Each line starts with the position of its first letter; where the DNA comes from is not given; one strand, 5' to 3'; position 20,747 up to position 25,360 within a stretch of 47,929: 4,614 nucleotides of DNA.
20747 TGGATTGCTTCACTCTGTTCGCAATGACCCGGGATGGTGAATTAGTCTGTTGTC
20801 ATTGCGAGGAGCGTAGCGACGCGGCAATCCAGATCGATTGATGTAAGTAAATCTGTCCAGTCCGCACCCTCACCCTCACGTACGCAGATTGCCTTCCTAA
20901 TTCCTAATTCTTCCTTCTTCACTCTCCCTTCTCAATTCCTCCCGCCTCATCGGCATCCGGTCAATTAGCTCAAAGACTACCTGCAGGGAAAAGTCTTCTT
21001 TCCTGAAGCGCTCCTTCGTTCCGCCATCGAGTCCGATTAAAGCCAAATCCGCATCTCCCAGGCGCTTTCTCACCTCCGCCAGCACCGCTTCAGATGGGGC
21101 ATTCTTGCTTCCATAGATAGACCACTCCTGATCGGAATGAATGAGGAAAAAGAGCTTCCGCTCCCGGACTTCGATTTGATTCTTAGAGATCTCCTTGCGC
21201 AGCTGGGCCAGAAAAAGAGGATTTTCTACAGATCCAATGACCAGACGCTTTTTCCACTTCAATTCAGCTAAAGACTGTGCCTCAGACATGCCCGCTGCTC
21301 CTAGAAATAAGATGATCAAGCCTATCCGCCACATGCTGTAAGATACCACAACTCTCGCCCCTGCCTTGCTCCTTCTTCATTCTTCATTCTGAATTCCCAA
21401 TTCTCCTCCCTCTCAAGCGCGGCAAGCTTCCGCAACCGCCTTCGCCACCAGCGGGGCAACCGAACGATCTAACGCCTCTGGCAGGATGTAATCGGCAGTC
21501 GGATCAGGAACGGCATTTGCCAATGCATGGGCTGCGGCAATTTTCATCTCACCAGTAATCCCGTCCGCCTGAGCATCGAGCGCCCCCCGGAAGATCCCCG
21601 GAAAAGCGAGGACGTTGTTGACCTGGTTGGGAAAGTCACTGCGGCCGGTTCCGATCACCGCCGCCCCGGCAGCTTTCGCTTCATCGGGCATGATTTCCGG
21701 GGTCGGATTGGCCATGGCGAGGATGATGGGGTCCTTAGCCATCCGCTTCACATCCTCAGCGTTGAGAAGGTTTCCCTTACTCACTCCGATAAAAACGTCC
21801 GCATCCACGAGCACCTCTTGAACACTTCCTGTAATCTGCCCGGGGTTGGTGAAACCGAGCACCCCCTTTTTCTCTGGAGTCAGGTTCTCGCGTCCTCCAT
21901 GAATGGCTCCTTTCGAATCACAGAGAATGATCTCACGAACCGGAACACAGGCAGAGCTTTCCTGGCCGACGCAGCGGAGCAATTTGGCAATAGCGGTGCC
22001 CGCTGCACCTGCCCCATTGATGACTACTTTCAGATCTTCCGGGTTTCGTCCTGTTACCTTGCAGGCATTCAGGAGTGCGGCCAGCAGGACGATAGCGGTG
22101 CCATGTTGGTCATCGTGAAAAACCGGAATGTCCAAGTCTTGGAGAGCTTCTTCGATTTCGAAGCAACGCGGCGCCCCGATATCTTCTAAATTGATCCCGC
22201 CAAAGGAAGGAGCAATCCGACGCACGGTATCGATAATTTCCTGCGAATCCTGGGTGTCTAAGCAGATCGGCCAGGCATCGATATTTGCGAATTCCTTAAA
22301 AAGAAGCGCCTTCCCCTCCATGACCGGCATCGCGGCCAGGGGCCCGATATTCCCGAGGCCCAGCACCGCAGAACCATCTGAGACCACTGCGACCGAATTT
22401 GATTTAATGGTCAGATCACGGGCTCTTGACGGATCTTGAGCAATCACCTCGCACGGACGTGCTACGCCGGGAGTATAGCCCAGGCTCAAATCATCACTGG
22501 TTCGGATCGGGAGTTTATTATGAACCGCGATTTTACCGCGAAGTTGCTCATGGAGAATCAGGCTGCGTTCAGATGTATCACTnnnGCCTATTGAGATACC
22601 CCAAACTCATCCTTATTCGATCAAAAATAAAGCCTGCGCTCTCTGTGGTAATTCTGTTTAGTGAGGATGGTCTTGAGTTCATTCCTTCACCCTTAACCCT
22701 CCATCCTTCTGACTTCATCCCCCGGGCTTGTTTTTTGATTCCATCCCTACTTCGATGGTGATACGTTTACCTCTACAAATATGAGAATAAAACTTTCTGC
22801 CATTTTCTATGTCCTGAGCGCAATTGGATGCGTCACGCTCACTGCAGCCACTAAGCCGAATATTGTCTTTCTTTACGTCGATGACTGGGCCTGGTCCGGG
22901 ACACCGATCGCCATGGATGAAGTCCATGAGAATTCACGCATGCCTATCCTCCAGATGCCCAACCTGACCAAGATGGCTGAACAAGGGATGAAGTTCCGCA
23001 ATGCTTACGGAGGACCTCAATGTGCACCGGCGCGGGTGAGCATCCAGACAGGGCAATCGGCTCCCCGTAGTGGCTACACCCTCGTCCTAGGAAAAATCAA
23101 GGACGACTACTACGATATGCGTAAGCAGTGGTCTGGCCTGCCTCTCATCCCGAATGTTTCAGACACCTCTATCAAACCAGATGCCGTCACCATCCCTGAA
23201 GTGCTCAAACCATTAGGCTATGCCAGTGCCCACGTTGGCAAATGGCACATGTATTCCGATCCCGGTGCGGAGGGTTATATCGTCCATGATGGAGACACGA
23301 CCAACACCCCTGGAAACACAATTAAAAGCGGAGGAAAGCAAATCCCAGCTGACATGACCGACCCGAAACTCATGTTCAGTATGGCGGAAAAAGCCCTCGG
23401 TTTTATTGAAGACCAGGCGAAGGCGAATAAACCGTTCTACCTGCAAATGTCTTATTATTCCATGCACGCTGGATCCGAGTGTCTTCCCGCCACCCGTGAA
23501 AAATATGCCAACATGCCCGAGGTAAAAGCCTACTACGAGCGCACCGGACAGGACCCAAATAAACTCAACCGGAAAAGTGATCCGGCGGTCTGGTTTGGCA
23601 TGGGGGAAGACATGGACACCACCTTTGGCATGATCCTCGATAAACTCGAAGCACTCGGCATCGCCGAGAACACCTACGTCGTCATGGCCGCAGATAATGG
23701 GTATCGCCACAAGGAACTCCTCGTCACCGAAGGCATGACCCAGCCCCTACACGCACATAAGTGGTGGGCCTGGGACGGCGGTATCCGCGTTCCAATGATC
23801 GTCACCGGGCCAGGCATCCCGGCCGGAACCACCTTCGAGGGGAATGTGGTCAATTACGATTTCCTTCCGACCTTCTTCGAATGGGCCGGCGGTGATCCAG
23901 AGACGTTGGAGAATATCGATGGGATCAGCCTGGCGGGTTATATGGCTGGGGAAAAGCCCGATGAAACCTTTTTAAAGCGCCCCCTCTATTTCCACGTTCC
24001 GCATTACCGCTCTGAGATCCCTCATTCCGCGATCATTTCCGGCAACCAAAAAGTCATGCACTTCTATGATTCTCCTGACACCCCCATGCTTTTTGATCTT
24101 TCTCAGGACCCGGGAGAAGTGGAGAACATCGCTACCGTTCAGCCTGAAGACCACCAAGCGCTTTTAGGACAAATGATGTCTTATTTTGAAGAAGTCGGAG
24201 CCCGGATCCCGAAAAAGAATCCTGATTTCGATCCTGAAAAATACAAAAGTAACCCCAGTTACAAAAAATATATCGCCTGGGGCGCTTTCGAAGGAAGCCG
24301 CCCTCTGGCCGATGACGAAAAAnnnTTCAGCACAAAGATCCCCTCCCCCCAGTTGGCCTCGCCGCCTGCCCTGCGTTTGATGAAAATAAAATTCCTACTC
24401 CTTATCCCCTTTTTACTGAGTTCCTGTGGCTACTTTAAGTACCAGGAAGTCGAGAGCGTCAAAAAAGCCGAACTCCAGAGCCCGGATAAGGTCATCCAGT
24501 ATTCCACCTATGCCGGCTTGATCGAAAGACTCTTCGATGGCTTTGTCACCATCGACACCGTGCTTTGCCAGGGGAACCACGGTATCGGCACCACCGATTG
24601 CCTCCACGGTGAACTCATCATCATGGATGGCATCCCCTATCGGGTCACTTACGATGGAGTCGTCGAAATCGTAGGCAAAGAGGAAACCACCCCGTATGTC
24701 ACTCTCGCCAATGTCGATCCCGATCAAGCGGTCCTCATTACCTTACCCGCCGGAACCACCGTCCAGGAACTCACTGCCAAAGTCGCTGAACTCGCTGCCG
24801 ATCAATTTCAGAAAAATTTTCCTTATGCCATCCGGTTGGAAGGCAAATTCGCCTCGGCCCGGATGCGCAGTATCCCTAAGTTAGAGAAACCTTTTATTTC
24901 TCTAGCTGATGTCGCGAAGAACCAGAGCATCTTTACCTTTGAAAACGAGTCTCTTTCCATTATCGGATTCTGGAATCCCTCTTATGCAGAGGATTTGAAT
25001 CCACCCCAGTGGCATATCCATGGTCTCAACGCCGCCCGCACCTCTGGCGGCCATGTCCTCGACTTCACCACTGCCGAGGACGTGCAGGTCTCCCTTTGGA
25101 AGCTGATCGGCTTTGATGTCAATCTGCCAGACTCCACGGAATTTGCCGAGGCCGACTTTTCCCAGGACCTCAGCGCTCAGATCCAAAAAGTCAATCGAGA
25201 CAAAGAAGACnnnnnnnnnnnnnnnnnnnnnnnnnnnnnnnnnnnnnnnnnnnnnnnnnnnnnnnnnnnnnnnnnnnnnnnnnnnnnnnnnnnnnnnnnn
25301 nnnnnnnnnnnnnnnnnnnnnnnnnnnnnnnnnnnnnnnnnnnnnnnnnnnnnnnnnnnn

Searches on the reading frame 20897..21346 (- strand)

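Call 10: search_protein_families(library=pfam, proteins=[window:20897-21346:-], max_evalue=0.001)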
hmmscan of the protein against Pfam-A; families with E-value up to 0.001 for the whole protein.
window:20897-21346:- (149 aa): 1 family
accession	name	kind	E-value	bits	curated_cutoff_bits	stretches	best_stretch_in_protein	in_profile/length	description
PF13778.12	DUF4174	-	2.3e-14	54.3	27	1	26-137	2-120/120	Domain of unknown function (DUF4174)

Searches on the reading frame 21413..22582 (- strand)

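Call 9: search_protein_families(library=pfam, proteins=[window:21413-22582:-], max_evalue=0.001)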
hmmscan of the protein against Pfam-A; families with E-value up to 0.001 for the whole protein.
window:21413-22582:- (389 aa): 2 families
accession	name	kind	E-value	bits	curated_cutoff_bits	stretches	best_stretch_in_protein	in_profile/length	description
PF00390.24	malic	-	1.4e-29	103.6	23.1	1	22-147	8-181/182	Malic enzyme, N-terminal domain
PF03949.21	Malic_M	-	1.4e-26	93.8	23.5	1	161-386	3-256/258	Malic enzyme, NAD binding domain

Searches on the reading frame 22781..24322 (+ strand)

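Call 9: search_protein_families(library=pfam, proteins=[window:22781-24322:+], max_evalue=0.001)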
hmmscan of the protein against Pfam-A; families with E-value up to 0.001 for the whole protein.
window:22781-24322:+ (514 aa): 3 families
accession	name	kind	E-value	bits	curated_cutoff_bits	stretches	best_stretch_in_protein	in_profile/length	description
PF00884.28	Sulfatase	-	3.1e-36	125.6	25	1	26-370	1-300/301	Sulfatase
PF16347.10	SGSH_C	-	7.8e-15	55.8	29.3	1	327-465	8-144/154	N-sulphoglucosamine sulphohydrolase, C-terminal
PF14707.11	Sulfatase_C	-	2.4e-06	28.6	30.9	1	423-494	44-114/127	C-terminal region of aryl-sulfatase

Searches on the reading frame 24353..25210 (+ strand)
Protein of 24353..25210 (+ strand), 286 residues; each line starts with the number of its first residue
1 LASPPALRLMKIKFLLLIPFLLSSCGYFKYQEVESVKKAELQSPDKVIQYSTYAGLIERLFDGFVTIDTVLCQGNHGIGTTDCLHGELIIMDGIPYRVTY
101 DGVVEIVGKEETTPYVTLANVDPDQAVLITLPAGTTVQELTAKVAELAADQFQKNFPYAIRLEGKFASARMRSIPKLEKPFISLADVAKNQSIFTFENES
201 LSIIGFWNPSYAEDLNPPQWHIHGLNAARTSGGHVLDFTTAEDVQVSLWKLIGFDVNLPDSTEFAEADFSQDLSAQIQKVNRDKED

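Call 10: search_protein_families(library=pfam, proteins=[window:24353-25210:+], max_evalue=0.001)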
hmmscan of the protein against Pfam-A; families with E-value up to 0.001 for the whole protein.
window:24353-25210:+ (286 aa): 1 family
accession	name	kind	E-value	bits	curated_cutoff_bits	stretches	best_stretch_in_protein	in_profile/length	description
PF03306.18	AAL_decarboxy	-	1.4e-58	198.3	25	1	48-270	2-218/219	Alpha-acetolactate decarboxylase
